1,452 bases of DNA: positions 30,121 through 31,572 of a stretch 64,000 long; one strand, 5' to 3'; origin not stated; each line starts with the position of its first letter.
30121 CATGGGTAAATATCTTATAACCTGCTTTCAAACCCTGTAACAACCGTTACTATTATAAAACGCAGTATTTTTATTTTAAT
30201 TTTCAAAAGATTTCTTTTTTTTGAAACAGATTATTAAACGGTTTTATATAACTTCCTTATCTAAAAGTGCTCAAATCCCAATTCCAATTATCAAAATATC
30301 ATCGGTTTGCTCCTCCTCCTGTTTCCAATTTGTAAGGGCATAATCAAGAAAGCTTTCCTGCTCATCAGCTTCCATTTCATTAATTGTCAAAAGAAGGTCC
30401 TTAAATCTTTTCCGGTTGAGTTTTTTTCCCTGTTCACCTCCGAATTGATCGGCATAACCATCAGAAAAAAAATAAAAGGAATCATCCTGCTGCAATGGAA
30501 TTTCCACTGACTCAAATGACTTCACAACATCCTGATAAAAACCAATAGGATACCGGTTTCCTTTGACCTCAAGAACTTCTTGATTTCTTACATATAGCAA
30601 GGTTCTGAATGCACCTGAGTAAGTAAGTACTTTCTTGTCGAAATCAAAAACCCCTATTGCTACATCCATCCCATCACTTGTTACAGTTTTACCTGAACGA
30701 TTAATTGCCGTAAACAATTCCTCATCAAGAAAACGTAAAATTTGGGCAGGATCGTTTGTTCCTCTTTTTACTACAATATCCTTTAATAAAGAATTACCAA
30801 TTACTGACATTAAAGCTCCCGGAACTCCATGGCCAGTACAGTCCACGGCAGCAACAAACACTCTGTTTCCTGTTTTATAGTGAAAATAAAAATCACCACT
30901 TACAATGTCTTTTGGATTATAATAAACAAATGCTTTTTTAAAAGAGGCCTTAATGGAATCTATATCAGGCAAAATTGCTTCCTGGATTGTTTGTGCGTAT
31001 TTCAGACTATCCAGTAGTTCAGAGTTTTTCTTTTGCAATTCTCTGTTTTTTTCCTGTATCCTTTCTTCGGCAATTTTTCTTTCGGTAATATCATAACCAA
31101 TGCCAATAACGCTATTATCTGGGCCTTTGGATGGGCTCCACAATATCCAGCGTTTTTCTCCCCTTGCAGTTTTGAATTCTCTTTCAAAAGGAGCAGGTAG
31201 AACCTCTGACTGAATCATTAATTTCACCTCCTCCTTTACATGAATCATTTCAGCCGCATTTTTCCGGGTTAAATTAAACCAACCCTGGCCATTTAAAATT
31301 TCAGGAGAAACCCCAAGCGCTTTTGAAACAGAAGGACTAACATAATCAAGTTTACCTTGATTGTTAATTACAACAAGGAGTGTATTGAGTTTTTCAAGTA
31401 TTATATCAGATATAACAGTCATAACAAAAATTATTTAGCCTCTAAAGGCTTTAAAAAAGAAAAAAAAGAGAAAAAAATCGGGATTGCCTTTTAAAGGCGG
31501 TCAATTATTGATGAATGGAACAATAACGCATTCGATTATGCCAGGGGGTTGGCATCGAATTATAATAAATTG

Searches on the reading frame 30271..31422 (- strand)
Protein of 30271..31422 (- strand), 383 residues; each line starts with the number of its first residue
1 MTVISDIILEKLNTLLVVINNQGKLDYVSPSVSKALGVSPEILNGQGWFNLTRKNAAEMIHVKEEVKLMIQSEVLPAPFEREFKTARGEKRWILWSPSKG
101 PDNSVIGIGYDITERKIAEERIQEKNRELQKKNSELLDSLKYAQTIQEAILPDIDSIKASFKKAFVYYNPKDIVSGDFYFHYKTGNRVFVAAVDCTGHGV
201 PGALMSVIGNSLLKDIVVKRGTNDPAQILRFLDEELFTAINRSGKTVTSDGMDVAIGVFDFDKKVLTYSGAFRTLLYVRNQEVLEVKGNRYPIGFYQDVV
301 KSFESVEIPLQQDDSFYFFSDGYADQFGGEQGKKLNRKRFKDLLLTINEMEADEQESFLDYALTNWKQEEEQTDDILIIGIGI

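Call 9: search_protein_families(library=pfam, proteins=[window:30271-31422:-])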
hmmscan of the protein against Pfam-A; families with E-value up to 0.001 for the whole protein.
window:30271-31422:- (383 aa): 3 families
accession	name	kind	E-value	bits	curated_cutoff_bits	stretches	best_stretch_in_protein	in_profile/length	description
PF07228.17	SpoIIE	-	7.9e-19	68.8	25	1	185-380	2-188/192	Stage II sporulation protein E (SpoIIE)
PF13426.13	PAS_9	-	2.1e-06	28.4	27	1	17-114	5-103/103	PAS domain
PF08448.16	PAS_4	-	5.4e-05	23.8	23.1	0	9-116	1-109/110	PAS fold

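Call 24: find_homologous_proteins(query=window:30271-31422:-, max_evalue=1e-40)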
Query window:30271-31422:- (383 aa): 7761 proteins with E <= 1e-40 among 8000 candidates; the best 120 are listed.
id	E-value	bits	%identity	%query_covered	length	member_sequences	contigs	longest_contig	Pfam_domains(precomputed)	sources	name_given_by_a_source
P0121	1.3e-251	852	100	100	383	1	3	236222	PF13426.14,PF07228.18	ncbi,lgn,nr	ncbi:MAG: SpoIIE family protein phosphatase [Bacteroidetes bacterium]|nr:SpoIIE family protein phosp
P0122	1.2e-209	714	82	100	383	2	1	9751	PF07228.18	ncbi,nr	ncbi:MAG: SpoIIE family protein phosphatase [Bacteroidota bacterium]|nr:SpoIIE family protein phosph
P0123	2.4e-208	709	79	100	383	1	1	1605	PF13426.14,PF07228.18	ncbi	-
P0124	8.8e-174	596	67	100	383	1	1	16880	PF08447.19,PF13426.14,PF08448.17,PF07228.18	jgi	jgi:PAS domain S-box-containing protein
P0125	1.8e-158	545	62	100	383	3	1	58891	PF08448.17,PF00989.32,PF07228.18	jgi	jgi:PAS domain S-box-containing protein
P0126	4.0e-151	521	57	99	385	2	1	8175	PF13426.14,PF13188.14,PF08448.17,PF00989.32,PF07228.18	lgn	-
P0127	2.5e-150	519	59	100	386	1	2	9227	PF08447.19,PF13426.14,PF08448.17,PF00989.32,PF07228.18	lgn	-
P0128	3.8e-150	518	59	100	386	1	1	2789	PF13426.14,PF08448.17,PF00989.32,PF07228.18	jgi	jgi:PAS domain S-box-containing protein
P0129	4.6e-150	518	58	100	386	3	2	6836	PF13426.14,PF08448.17,PF00989.32,PF07228.18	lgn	-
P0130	5.2e-150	518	60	100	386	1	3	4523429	PF13426.14,PF08448.17,PF07228.18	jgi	jgi:PAS domain S-box-containing protein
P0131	5.2e-150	518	59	100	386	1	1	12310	PF08447.19,PF13426.14,PF08448.17,PF00989.32,PF07228.18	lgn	-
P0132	2.0e-149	516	57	100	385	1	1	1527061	PF13426.14,PF08448.17,PF00989.32,PF07228.18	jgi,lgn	jgi:PAS domain S-box-containing protein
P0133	2.9e-149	515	59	100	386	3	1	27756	PF13426.14,PF08448.17,PF07228.18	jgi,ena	-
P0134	5.1e-149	514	58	100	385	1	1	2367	PF13426.14,PF08448.17,PF00989.32,PF07228.18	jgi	jgi:PAS domain S-box-containing protein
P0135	8.3e-149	514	57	100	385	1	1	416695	PF13426.14,PF08448.17,PF00989.32,PF07228.18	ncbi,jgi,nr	ncbi:MAG: pas/pac sensor protein [Bacteroidetes bacterium]|jgi:PAS domain S-box-containing protein|n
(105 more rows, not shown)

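Call 25: find_encoding_contigs(protein=P0124, flank=4000, max_places=1)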
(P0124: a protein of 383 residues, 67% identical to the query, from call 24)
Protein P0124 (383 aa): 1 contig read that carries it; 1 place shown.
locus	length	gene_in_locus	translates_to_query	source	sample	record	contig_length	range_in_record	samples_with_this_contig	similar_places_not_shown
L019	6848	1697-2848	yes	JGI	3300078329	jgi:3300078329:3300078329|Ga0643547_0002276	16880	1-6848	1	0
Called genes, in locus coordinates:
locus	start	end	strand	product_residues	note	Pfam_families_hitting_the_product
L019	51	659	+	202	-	PF01327:Pep_deformylase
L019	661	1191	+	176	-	PF13174:TPR_6 (faint)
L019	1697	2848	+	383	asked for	PF08448:PAS_4 (weak), PF13426:PAS_9 (weak), PF08447:PAS_3 (weak), PF07228:SpoIIE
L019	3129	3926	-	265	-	PF19293:CdaA_N, PF02457:DAC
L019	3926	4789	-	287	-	PF00809:Pterin_bind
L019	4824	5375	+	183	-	PF07659:DUF1599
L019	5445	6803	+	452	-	PF07291:MauE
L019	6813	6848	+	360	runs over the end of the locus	PF19300:BPD_transp_1_N, PF00528:BPD_transp_1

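Call 26: find_encoding_contigs(protein=P0125, flank=4000, max_places=1)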
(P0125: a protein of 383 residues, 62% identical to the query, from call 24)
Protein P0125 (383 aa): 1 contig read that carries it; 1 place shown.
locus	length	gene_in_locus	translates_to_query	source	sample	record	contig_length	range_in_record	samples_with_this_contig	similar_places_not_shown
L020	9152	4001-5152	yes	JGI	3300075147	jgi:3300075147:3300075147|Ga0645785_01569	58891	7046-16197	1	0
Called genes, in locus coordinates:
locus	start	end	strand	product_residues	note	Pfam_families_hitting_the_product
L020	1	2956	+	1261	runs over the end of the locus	PF02574:S-methyl_trans, PF00809:Pterin_bind, PF02607:B12-binding_2, PF02310:B12-binding, PF02965:Met_synt_B12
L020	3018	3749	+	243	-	-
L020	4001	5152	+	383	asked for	PF00989:PAS (weak), PF08448:PAS_4 (weak), PF07228:SpoIIE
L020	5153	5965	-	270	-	-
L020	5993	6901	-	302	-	-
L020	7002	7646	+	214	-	PF00072:Response_reg, PF00196:GerE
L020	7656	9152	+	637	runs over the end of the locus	PF17874:TPR_MalT (faint), PF00515:TPR_1 (faint), PF07719:TPR_2 (faint), PF10602:RPN7 (faint), PF13181:TPR_8 (faint), PF13424:TPR_12, PF07730:HisKA_3, PF02518:HATPase_c (weak), +4 more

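Call 27: find_encoding_contigs(protein=P0130, flank=4000, max_places=1)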
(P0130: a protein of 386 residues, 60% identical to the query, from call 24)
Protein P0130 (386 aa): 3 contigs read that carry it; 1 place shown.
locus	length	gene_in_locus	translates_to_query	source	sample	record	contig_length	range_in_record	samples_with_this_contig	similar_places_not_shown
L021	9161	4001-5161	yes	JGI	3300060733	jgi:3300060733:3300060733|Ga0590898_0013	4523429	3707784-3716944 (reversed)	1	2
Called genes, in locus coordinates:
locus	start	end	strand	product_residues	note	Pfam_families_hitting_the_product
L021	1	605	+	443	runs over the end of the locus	PF13692:Glyco_trans_1_4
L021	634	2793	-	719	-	PF17210:SdrD_B (weak), PF24595:DUF7619, PF18962:Por_Secre_tail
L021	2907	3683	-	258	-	PF02582:DUF155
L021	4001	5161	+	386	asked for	PF08448:PAS_4 (weak), PF13426:PAS_9, PF07228:SpoIIE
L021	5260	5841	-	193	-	PF02545:Maf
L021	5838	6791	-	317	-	PF01040:UbiA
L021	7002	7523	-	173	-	PF00702:Hydrolase (faint), PF08282:Hydrolase_3 (faint), PF13419:HAD_2 (faint)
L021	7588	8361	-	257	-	PF03807:F420_oxidored, PF10727:Rossmann-like, PF10728:DUF2520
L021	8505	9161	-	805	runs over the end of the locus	PF01578:Cytochrom_C_asm, PF16327:CcmF_C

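Call 31: find_encoding_contigs(protein=P0123, flank=3000, max_places=2)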
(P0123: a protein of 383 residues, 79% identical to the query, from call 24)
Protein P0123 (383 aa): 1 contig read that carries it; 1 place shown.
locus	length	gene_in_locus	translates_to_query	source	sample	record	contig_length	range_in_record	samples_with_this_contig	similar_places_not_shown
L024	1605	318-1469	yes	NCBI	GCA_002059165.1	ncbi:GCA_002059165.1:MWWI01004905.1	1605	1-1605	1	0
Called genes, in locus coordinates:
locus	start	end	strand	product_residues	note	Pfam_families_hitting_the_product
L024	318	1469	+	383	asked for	PF13426:PAS_9 (weak), PF07228:SpoIIE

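Call 32: find_encoding_contigs(protein=P0127, flank=3000, max_places=1)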
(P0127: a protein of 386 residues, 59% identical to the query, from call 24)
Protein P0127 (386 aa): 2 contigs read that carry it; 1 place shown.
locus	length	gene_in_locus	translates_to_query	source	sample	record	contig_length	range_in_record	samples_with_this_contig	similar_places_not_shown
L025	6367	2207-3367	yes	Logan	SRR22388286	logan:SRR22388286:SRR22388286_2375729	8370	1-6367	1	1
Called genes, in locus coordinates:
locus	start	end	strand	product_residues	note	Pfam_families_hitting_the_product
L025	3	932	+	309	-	?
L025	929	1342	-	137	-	PF01220:DHquinase_II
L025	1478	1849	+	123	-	PF13442:Cytochrome_CBB3, PF00034:Cytochrom_C (weak)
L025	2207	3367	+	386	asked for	PF00989:PAS (weak), PF08448:PAS_4, PF13426:PAS_9, PF08447:PAS_3 (faint), PF07228:SpoIIE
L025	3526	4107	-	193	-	PF02545:Maf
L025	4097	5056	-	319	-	PF01040:UbiA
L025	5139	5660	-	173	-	PF08282:Hydrolase_3 (faint), PF00702:Hydrolase (weak), PF13419:HAD_2 (weak)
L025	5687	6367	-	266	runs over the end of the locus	PF10727:Rossmann-like, PF03807:F420_oxidored, PF10728:DUF2520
